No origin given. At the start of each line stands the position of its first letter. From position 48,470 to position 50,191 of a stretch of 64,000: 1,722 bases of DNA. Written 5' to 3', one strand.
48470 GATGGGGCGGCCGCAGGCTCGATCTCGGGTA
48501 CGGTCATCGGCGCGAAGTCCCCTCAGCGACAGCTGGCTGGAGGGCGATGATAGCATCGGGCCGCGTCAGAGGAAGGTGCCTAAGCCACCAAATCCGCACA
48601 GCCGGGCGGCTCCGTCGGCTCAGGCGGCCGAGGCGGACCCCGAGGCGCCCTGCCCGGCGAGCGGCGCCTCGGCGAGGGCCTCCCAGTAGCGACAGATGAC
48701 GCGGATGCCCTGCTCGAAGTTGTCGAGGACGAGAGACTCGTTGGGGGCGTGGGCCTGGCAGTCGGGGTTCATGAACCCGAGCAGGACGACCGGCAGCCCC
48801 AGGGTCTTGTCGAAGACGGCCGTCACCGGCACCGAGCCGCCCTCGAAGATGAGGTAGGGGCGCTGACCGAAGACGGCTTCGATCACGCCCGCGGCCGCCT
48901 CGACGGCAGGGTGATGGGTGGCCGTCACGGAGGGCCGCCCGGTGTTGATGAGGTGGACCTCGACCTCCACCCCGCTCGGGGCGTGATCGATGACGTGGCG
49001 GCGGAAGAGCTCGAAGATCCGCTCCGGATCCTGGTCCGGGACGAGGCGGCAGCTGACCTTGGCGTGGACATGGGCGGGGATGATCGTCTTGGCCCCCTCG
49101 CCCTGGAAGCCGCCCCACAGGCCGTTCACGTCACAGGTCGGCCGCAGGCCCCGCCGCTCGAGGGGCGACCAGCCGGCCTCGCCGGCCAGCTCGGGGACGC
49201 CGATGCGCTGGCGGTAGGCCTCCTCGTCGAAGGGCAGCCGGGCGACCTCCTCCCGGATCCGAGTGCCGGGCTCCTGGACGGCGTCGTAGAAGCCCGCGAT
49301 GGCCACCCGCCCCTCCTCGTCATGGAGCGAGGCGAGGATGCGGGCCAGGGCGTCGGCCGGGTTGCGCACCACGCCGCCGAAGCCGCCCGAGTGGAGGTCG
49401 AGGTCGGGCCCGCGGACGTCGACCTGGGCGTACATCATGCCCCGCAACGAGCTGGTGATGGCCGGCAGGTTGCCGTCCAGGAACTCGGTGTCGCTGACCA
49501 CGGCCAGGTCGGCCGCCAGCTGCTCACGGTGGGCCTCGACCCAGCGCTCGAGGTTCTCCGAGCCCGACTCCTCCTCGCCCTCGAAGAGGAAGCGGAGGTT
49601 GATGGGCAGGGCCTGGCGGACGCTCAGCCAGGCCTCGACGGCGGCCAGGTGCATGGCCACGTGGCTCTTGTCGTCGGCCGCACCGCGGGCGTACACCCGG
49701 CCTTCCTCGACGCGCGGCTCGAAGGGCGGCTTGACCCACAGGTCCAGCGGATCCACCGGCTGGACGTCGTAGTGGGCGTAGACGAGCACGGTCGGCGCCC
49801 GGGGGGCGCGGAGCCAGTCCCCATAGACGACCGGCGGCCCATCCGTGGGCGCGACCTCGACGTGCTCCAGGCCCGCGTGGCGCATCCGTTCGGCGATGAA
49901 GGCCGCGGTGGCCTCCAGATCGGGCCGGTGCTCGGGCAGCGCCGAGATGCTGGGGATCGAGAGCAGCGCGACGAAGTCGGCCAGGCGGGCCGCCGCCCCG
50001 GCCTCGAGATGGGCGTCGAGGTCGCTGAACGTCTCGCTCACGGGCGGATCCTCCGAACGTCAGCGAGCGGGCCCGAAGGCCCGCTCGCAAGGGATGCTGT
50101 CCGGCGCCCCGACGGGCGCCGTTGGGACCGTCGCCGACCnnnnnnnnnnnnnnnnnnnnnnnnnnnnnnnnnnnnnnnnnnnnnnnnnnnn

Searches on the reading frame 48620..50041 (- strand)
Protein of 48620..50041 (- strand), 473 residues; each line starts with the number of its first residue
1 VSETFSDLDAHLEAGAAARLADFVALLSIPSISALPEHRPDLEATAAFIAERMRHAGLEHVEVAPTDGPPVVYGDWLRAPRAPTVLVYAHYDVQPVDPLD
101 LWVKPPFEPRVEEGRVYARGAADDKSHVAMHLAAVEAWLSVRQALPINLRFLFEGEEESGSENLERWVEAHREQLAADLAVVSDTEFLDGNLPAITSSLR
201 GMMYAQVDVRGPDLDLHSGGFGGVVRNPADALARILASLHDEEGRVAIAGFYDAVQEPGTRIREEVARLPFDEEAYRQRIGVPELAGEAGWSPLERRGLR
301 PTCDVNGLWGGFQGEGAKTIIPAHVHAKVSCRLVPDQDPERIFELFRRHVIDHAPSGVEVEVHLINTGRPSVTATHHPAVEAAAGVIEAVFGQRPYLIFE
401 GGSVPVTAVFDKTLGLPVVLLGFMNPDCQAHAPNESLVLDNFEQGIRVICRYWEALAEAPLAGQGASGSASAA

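Call 5: search_protein_families(library=pfam, proteins=[window:48620-50041:-], max_evalue=0.01)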
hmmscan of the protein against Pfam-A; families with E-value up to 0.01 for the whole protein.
window:48620-50041:- (473 aa): 3 families
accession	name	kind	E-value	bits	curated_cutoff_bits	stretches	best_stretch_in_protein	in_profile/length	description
PF01546.33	Peptidase_M20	-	5.5e-34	118.3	24.6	1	86-454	1-205/206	Peptidase family M20/M25/M40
PF07687.19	M20_dimer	-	2e-17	63.5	21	1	199-356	3-105/107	Peptidase dimerisation domain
PF04389.22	Peptidase_M28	-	7.7e-05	22.9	21.3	1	82-172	12-81/193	Peptidase family M28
